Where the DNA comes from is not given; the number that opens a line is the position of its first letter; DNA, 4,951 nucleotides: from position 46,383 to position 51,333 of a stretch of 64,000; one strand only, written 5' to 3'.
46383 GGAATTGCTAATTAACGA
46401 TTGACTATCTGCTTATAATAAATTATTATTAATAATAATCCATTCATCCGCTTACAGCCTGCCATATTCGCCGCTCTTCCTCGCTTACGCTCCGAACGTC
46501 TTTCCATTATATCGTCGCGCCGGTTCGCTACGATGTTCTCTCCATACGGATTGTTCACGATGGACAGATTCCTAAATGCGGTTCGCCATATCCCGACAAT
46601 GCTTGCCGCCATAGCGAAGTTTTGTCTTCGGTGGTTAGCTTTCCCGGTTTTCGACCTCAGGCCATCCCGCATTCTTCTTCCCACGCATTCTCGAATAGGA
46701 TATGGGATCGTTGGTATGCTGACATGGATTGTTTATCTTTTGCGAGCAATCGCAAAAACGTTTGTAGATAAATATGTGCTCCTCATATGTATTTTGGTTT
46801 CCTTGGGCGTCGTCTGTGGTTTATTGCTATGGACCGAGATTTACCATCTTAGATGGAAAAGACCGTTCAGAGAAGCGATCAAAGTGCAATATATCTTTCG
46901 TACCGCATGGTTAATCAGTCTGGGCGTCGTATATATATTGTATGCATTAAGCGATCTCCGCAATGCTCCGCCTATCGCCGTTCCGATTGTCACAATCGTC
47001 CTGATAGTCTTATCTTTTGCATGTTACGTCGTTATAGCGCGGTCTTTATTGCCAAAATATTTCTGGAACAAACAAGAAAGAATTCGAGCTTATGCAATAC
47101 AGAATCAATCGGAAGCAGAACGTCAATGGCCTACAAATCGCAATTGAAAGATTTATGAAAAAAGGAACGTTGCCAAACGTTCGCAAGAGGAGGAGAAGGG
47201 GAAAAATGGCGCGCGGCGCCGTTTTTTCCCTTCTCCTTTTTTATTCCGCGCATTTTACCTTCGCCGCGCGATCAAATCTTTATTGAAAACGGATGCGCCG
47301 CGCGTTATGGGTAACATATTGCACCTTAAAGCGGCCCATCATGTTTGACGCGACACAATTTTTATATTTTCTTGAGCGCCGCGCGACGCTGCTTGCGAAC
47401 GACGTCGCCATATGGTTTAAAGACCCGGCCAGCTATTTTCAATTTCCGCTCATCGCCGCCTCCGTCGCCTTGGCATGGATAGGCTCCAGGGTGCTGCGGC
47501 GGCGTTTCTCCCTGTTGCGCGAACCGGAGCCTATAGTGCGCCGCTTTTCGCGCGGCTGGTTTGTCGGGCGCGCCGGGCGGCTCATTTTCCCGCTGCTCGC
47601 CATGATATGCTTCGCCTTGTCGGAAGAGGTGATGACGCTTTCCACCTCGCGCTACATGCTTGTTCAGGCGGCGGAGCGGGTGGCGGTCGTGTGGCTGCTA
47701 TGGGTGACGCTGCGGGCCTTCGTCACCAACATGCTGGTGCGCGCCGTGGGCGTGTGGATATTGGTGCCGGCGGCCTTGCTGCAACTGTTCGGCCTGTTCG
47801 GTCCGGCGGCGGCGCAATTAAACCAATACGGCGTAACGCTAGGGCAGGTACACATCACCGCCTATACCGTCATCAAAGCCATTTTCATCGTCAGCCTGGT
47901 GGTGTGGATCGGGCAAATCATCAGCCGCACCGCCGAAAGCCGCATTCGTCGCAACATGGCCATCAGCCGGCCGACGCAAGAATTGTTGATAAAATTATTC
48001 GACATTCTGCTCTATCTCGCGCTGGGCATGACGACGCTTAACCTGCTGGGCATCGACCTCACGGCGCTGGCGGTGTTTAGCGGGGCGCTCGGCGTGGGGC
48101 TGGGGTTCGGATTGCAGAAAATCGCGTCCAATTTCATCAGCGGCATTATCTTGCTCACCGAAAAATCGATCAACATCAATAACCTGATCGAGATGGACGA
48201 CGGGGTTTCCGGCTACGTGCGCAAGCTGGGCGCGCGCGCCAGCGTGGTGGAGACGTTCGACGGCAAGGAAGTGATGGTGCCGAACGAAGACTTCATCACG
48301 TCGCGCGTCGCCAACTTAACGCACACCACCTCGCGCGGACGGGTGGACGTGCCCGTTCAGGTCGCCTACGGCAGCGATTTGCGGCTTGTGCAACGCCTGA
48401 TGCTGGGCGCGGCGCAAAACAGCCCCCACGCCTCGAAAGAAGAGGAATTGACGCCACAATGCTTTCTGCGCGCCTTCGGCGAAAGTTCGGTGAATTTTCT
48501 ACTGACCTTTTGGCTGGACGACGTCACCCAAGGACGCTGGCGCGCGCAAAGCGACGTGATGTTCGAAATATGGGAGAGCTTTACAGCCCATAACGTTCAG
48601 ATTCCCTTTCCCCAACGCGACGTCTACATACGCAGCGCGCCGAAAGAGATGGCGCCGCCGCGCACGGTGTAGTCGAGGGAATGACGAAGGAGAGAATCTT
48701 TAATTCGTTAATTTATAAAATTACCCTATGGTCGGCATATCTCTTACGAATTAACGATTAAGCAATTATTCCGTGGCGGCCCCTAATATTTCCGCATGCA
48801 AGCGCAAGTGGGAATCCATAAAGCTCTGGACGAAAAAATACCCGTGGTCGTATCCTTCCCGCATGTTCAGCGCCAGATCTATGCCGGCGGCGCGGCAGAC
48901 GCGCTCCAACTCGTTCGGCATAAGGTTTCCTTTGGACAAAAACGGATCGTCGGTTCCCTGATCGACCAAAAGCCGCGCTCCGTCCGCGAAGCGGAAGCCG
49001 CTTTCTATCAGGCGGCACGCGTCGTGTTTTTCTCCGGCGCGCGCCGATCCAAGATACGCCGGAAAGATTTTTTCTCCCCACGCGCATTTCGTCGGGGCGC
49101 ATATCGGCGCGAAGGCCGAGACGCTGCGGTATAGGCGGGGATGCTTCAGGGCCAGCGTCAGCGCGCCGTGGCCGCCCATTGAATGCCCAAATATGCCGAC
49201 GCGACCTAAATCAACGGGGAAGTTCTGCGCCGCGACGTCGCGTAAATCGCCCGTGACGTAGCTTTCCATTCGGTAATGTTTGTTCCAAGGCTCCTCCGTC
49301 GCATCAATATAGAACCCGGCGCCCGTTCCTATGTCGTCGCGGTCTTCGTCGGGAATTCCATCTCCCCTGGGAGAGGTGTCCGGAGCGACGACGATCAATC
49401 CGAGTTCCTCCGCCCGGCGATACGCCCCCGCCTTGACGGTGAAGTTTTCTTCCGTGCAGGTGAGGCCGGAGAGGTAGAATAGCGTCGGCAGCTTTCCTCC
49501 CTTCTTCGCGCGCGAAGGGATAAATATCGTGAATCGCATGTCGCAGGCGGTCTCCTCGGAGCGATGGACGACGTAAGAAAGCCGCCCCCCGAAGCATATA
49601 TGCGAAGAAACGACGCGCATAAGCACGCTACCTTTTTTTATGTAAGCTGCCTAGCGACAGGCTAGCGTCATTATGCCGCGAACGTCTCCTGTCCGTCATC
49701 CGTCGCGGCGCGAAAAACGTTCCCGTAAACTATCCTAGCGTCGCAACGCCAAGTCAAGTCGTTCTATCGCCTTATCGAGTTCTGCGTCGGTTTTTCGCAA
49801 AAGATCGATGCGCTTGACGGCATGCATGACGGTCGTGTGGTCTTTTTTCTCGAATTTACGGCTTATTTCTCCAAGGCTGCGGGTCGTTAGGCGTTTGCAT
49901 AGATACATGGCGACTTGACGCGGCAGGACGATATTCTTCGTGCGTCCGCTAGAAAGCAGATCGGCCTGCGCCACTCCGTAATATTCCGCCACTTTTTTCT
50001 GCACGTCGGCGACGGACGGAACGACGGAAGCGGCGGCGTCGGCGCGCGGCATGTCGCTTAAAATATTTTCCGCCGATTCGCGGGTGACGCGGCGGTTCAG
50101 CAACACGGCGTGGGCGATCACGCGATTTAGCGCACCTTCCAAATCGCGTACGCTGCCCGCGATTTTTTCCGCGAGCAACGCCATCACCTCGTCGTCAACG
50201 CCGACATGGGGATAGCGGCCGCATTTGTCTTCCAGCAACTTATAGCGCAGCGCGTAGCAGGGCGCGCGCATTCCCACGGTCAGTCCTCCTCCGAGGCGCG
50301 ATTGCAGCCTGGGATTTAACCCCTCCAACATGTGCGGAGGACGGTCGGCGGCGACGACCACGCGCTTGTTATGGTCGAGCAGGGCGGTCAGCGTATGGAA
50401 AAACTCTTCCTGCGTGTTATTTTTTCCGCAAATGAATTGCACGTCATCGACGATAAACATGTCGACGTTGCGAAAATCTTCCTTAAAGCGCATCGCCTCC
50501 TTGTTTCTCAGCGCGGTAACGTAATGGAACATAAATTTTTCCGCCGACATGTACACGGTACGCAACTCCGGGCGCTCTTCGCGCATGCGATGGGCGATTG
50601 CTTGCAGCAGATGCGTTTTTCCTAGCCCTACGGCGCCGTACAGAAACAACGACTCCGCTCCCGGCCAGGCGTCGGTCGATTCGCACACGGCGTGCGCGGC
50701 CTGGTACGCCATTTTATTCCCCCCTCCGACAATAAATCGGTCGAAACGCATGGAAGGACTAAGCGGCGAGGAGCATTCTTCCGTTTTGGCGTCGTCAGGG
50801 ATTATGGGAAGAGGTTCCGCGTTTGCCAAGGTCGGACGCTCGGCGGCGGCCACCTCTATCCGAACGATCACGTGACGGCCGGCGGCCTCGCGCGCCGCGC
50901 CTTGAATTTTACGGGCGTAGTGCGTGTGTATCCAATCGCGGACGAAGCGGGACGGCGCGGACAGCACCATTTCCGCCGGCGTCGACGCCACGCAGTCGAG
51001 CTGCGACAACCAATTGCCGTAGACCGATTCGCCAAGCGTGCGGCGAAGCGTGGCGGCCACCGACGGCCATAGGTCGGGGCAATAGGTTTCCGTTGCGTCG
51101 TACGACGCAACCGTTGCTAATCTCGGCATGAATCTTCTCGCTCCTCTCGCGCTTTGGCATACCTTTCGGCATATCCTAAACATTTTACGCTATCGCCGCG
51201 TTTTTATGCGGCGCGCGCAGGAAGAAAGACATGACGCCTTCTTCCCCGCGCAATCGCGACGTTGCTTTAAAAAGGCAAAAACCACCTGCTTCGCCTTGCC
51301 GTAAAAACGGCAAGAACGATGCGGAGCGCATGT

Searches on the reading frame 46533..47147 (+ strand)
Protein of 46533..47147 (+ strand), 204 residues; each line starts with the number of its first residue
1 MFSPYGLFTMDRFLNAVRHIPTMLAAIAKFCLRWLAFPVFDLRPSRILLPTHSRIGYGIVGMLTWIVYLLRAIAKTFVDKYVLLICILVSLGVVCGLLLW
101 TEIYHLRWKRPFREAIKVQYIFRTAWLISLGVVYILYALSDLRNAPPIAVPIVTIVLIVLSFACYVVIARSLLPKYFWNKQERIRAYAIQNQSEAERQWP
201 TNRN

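Call 11: search_protein_families(library=pfam, proteins=[window:46533-47147:+], max_evalue=0.01)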
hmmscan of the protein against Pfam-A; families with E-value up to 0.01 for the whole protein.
window:46533-47147:+ (204 aa): 0 families

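Call 34: find_encoding_contigs(protein=window:46533-47147:+, flank=10000, max_places=6)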
Protein window:46533-47147:+ (204 aa): 1 contig read that carries it; 1 place shown.
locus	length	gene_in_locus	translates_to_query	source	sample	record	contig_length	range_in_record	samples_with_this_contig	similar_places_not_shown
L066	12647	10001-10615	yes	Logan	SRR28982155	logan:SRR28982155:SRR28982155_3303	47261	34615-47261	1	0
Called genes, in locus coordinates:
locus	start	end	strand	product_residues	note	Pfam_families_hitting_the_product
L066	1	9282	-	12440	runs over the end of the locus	-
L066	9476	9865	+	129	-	-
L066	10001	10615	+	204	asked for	-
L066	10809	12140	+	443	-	PF00924:MS_channel_2nd, PF21082:MS_channel_3rd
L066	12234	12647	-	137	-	?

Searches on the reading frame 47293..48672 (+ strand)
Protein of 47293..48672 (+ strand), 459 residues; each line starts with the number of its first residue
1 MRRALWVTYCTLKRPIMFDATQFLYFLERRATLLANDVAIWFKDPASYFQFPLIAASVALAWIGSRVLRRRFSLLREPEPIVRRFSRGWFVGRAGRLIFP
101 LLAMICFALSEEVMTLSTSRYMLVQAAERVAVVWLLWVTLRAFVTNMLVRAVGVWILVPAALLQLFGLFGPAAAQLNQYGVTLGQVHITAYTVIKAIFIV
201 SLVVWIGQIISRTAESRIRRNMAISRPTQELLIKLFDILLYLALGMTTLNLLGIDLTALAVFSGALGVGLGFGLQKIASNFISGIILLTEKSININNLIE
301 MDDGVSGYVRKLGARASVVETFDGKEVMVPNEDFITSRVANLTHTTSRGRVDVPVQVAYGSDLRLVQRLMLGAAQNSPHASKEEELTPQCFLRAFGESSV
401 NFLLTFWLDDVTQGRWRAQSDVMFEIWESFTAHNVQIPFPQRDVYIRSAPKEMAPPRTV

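Call 11: search_protein_families(library=pfam, proteins=[window:47293-48672:+], max_evalue=0.01)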
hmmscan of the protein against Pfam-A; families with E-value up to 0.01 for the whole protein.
window:47293-48672:+ (459 aa): 3 families
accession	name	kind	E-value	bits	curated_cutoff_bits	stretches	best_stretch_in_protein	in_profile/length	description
PF00924.24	MS_channel_2nd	-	1.1e-17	64.4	20.2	1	277-344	2-68/68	Mechanosensitive ion channel, beta-domain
PF21082.3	MS_channel_3rd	-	2.2e-12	47.6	21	1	351-437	1-88/88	Mechanosensitive ion channel MscS, C-terminal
PF21088.3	MS_channel_1st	-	6.3e-05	23.3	23.1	1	237-275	4-42/42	Mechanosensitive ion channel, transmembrane helices 2/3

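Call 33: find_encoding_contigs(protein=window:47293-48672:+, flank=10000, max_places=6)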
Protein window:47293-48672:+ (459 aa): no gene with exactly this product is on record in the collection.

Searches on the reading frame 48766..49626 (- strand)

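Call 11: search_protein_families(library=pfam, proteins=[window:48766-49626:-], max_evalue=0.01)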
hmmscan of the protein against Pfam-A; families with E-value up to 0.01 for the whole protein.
window:48766-49626:- (286 aa): 8 families
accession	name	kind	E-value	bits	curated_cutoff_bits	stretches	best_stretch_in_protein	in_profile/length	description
PF00756.26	Esterase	-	3.9e-49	168.1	22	1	23-275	1-250/251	Putative esterase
PF00326.27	Peptidase_S9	-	1.8e-05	24.8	22.6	1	131-228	54-156/213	Prolyl oligopeptidase family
PF01738.24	DLH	-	0.00015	21.9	21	0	132-173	87-129/217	Dienelactone hydrolase family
PF12146.15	Hydrolase_4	-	0.00015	21.6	27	1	135-180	72-115/239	Serine aminopeptidase, S33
PF12740.14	PETase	-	0.0015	18.4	28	1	137-169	121-153/263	PET hydrolase-like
PF07224.18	Chlorophyllase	-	0.0015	17.9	26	1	119-171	94-146/301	Chlorophyllase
PF12697.13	Abhydrolase_6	-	0.0021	19.2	26.3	1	75-196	26-113/217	Alpha/beta hydrolase family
PF00561.26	Abhydrolase_1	-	0.003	17.7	25.8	1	137-169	65-97/245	alpha/beta hydrolase fold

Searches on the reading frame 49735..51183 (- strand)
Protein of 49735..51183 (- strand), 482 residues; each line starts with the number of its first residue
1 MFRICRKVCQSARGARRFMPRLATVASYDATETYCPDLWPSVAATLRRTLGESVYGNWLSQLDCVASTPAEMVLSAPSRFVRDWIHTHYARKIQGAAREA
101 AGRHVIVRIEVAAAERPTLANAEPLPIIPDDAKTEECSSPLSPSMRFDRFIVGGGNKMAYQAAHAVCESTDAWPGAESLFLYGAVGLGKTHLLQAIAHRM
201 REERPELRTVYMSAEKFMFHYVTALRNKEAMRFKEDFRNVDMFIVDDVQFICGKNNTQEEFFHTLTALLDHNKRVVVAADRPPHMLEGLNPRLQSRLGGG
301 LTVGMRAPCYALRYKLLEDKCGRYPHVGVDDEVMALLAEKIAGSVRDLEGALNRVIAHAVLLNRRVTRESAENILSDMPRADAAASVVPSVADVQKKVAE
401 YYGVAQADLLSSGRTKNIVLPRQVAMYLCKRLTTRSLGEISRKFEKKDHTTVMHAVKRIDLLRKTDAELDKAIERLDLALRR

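Call 11: search_protein_families(library=pfam, proteins=[window:49735-51183:-], max_evalue=0.01)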
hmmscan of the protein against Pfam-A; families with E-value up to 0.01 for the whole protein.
window:49735-51183:- (482 aa): 12 families
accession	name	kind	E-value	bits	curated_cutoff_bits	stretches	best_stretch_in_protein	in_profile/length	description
PF00308.24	Bac_DnaA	-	1.8e-55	187.9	23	1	143-303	3-161/162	Bacterial DnaA ATPAse domain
PF08299.17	Bac_DnaA_C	-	1.7e-28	98.8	31.5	1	392-459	2-69/69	Bacterial dnaA protein helix-turn-helix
PF11638.13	DnaA_N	-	1.4e-14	54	24.6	1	38-98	3-64/65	DnaA N-terminal domain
PF00004.35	AAA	-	1e-06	29.6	21.2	1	180-296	2-126/131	ATPase family associated with various cellular activities (AAA)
PF01695.23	IstB_IS21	-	3.7e-06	27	24.1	1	176-276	92-190/238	IstB-like ATP binding protein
PF13401.12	AAA_22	-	0.00012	22.8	27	1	176-277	5-88/130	AAA domain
PF13191.12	AAA_16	-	0.00046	21.2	32.6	1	176-225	24-73/167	AAA ATPase domain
PF07693.20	KAP_NTPase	-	0.00073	19.3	20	1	178-272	22-82/293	KAP family P-loop domain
PF01637.24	ATPase_2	-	0.00077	19.8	33.2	1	178-281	22-118/225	ATPase domain predominantly from Archaea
PF07728.20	AAA_5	-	0.0015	19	22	1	179-277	2-98/139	AAA domain (dynein-related subfamily)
PF13173.12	AAA_14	-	0.0043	17.5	27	1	179-279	5-97/129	AAA domain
PF05729.18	NACHT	-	0.0077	16.5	26.7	0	179-209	3-33/167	NACHT domain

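Call 31: find_encoding_contigs(protein=window:49735-51183:-, flank=10000, max_places=4)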
Protein window:49735-51183:- (482 aa): no gene with exactly this product is on record in the collection.

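Call 71: find_homologous_proteins(query=window:49735-51183:-, max_evalue=1e-30)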
Query window:49735-51183:- (482 aa): 7985 proteins with E <= 1e-30 among 8000 candidates; the best 120 are listed.
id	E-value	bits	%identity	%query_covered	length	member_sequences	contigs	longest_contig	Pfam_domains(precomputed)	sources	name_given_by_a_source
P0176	0.0e+0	1045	100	96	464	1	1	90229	PF11638.14,PF01695.24,PF00308.25,PF08299.18,PF00004.36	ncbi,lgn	ncbi:MAG: chromosomal replication initiator protein DnaA [Rickettsiales bacterium]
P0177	5.5e-150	518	53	92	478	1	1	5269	PF13173.13,PF11638.14,PF00308.25,PF08299.18,PF00004.36,PF13191.13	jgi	jgi:chromosomal replication initiator protein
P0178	1.1e-121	425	46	92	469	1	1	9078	PF11638.14,PF00308.25,PF08299.18,PF00004.36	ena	-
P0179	4.9e-120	419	44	91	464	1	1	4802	PF11638.14,PF00308.25,PF08299.18,PF00004.36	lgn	-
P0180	2.0e-119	417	45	91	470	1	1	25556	PF11638.14,PF00308.25,PF08299.18,PF00004.36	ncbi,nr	ncbi:MAG: chromosomal replication initiator protein DnaA [Rickettsiales bacterium]|nr:chromosomal re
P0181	2.1e-119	417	43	95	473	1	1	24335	PF11638.14,PF00308.25,PF08299.18,PF00004.36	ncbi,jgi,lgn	-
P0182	3.7e-118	413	47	91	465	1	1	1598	PF11638.14,PF01695.24,PF00308.25,PF08299.18,PF00004.36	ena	-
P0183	6.7e-118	412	45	92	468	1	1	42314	PF11638.14,PF00308.25,PF08299.18,PF00004.36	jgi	-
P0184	4.4e-117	410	44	91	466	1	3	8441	PF11638.14,PF00308.25,PF08299.18,PF00004.36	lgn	-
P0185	1.8e-116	408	43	93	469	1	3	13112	PF11638.14,PF01695.24,PF00308.25,PF08299.18,PF00004.36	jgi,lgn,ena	-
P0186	1.9e-116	408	46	92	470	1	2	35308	PF11638.14,PF00308.25,PF08299.18,PF00004.36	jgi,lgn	jgi:chromosomal replication initiator protein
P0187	1.1e-115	405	44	94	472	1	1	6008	PF11638.14,PF00308.25,PF08299.18,PF00004.36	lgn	-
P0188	1.7e-115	404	43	92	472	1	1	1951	PF11638.14,PF01695.24,PF00308.25,PF08299.18,PF00004.36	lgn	-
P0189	1.9e-115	404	44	93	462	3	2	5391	PF13173.13,PF11638.14,PF01695.24,PF00308.25,PF03969.23,PF08299.18,PF00004.36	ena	-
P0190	2.4e-115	404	43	93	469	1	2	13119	PF11638.14,PF01695.24,PF00308.25,PF08299.18,PF00004.36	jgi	-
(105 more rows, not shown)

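Call 74: find_encoding_contigs(protein=P0176, flank=10000, max_places=3)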
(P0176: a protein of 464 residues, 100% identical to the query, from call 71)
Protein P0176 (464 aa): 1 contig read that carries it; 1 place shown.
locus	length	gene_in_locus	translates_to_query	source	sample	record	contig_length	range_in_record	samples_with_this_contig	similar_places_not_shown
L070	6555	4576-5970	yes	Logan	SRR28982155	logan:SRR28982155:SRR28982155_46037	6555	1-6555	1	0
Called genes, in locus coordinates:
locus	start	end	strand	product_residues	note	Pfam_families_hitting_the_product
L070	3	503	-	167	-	?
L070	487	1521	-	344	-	PF02504:FA_synthesis, PF01515:PTA_PTB (weak)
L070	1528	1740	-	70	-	PF01783:Ribosomal_L32p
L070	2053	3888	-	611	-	PF02463:SMC_N (faint), PF03193:RsgA_GTPase (faint), PF13175:AAA_15 (faint), PF13555:AAA_29 (faint), PF00005:ABC_tran, PF01926:MMR_HSR1 (faint), PF00005:ABC_tran, PF16326:ABC_tran_CTD, +2 more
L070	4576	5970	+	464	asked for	PF11638:DnaA_N, PF00308:Bac_DnaA, PF01695:IstB_IS21 (weak), PF00004:AAA (weak), PF08299:Bac_DnaA_C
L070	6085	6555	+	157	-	?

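Call 76: list_cluster_members(proteins=[P0176, P0058, P0036, P0003])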
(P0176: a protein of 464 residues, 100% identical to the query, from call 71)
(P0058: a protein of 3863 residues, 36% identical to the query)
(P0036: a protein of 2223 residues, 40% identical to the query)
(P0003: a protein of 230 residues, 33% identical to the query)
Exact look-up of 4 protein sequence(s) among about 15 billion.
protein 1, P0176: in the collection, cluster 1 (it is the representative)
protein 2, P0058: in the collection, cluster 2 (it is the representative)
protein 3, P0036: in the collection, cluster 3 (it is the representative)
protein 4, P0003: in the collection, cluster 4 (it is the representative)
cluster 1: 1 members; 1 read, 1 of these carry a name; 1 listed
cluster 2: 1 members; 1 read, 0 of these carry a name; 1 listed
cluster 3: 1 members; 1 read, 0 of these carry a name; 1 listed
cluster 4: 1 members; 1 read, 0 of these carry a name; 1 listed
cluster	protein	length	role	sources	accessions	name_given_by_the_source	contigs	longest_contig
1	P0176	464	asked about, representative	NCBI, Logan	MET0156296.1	MAG: chromosomal replication initiator protein DnaA [Rickettsiales bacterium]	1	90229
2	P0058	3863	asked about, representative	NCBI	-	-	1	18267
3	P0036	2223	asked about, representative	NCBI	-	-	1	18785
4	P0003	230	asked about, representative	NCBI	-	-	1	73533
